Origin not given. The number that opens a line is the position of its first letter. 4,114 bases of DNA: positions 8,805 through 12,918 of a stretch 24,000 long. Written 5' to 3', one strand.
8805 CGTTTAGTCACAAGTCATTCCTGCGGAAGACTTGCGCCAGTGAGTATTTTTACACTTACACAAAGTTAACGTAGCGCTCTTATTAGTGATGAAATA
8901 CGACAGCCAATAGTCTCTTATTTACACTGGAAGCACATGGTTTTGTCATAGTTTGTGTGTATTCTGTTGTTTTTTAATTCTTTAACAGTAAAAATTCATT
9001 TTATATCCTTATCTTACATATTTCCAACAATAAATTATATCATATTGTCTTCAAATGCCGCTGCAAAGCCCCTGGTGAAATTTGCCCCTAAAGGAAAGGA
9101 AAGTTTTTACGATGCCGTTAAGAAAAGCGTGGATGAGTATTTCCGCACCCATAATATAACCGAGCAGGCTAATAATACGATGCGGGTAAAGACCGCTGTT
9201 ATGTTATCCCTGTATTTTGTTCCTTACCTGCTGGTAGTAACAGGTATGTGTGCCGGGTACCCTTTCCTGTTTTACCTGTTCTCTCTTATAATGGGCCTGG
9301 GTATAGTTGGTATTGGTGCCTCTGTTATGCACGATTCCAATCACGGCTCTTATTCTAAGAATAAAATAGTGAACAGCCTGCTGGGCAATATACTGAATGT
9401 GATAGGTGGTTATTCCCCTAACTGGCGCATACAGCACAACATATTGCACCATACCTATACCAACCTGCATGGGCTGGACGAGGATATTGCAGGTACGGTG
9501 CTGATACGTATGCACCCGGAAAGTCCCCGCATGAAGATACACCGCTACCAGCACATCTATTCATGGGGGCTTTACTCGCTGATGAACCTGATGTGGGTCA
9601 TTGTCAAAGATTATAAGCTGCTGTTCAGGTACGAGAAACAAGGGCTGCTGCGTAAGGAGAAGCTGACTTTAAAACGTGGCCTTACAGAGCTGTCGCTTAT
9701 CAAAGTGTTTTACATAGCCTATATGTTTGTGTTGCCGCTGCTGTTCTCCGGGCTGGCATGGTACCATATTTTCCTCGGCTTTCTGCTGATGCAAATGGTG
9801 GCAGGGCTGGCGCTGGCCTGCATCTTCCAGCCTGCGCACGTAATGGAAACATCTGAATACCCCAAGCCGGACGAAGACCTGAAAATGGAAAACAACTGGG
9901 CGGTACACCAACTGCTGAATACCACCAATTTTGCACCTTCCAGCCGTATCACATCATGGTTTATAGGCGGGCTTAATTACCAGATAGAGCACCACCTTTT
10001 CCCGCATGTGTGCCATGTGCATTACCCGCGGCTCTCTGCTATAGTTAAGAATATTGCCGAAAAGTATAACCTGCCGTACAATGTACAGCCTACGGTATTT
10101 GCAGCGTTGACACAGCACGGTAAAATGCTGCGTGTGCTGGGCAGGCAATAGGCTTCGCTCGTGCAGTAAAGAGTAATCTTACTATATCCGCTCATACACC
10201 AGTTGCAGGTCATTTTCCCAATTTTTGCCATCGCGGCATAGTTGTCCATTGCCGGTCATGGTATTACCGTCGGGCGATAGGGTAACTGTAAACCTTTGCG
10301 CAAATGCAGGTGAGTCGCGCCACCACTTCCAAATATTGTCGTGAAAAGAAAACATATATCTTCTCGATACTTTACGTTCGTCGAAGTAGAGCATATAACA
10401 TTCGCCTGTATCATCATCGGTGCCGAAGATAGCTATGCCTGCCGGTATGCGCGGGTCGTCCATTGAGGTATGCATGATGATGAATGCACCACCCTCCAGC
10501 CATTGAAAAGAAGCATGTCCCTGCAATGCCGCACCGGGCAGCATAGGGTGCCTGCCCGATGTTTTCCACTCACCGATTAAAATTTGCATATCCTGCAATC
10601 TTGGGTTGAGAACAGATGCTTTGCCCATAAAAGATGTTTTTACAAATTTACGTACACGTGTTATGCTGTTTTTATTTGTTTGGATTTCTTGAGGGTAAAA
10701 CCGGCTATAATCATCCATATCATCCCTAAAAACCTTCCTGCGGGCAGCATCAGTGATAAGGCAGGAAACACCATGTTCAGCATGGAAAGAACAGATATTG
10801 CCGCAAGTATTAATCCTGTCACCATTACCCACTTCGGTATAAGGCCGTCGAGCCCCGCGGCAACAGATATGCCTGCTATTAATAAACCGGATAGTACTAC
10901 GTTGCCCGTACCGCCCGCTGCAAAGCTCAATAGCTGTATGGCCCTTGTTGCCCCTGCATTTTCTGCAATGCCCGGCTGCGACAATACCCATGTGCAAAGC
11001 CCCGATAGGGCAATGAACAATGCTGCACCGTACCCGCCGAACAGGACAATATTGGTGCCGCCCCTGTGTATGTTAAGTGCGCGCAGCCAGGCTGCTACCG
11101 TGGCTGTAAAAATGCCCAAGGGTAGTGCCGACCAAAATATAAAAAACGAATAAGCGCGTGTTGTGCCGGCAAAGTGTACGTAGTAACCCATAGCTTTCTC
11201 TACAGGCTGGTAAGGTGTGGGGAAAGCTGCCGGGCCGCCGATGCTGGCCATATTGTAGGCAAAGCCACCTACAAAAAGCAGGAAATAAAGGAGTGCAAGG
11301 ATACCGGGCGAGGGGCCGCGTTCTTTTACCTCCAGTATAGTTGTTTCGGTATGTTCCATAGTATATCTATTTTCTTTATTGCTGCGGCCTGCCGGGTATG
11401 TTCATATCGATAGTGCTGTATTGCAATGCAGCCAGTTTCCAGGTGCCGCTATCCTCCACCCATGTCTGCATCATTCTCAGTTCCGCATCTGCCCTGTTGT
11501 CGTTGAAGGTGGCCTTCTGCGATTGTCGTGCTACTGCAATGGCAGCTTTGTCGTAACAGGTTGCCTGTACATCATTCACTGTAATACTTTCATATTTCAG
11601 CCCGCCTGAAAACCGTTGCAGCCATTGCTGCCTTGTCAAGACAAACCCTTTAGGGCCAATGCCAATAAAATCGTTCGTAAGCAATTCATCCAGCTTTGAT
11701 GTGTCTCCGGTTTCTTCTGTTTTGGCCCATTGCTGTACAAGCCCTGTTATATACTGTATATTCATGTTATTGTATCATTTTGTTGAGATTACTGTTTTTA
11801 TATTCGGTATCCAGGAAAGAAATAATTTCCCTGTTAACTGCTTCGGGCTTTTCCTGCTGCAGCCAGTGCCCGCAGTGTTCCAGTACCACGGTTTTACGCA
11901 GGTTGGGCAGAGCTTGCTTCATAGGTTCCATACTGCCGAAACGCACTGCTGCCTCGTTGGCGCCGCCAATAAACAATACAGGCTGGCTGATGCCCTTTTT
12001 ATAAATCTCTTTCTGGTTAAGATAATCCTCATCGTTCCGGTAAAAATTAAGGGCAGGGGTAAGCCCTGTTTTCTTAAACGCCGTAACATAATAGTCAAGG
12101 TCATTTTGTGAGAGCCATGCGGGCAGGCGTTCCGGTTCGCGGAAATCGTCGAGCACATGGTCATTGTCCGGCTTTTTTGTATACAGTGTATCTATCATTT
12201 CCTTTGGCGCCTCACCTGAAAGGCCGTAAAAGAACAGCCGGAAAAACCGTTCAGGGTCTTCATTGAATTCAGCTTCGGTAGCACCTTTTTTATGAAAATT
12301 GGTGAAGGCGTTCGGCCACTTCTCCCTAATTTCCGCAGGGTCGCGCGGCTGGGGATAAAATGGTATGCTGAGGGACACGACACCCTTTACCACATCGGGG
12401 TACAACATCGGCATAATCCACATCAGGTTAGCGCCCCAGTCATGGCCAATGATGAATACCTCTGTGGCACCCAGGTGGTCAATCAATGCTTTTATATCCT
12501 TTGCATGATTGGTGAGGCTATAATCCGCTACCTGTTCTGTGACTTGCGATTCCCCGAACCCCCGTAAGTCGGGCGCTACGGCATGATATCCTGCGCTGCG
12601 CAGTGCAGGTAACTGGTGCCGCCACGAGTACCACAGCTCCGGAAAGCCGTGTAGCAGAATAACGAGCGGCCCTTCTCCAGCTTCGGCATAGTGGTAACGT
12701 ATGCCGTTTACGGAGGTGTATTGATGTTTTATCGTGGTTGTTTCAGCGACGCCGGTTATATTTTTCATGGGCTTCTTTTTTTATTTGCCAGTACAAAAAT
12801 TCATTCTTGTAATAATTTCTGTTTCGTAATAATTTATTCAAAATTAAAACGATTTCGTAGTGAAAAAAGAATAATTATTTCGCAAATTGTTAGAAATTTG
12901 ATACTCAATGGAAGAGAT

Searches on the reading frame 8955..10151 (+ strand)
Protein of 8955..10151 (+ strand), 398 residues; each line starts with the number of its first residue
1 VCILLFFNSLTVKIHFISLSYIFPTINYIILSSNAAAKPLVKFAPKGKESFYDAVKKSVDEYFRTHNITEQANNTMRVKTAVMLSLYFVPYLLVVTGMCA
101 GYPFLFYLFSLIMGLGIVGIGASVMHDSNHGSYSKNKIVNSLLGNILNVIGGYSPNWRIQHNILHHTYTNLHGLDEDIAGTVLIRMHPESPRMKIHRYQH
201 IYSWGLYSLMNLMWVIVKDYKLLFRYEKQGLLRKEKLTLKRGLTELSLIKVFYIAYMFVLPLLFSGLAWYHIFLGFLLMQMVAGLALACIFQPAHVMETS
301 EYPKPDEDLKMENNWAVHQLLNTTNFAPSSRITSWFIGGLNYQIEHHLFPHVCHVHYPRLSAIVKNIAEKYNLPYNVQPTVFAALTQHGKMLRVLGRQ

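Call 39: search_protein_families(library=pfam, proteins=[window:8955-10151:+], max_evalue=0.0001)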
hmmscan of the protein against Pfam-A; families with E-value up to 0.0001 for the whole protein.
window:8955-10151:+ (398 aa): 1 family
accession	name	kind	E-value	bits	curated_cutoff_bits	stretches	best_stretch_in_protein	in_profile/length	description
PF00487.30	FA_desaturase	-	1.8e-38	133.2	29.7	1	104-377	3-251/253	Fatty acid desaturase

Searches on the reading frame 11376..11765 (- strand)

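Call 39: search_protein_families(library=pfam, proteins=[window:11376-11765:-], max_evalue=0.0001)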
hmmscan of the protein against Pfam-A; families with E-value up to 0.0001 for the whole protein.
window:11376-11765:- (129 aa): 2 families
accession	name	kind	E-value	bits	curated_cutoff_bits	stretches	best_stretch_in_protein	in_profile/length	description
PF14534.12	DUF4440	-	7.7e-18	65.3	25.2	1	6-111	1-107/107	Domain of unknown function (DUF4440)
PF13474.12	SnoaL_3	-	1.4e-07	32.3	22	1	9-119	4-119/121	SnoaL-like domain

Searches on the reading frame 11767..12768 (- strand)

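Call 39: search_protein_families(library=pfam, proteins=[window:11767-12768:-], max_evalue=0.0001)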
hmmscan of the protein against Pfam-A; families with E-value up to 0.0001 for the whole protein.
window:11767-12768:- (333 aa): 4 families
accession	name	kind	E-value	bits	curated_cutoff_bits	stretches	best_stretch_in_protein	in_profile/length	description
PF00561.26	Abhydrolase_1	-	3.5e-37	128.8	25.8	1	34-308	1-245/245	alpha/beta hydrolase fold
PF12697.13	Abhydrolase_6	-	2.1e-22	81.3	26.3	1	36-313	1-216/217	Alpha/beta hydrolase family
PF12146.15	Hydrolase_4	-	1.9e-11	44.2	27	1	35-151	6-126/239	Serine aminopeptidase, S33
PF03096.20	Ndr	-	1.1e-05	24.8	23.3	0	71-134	68-131/283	Ndr family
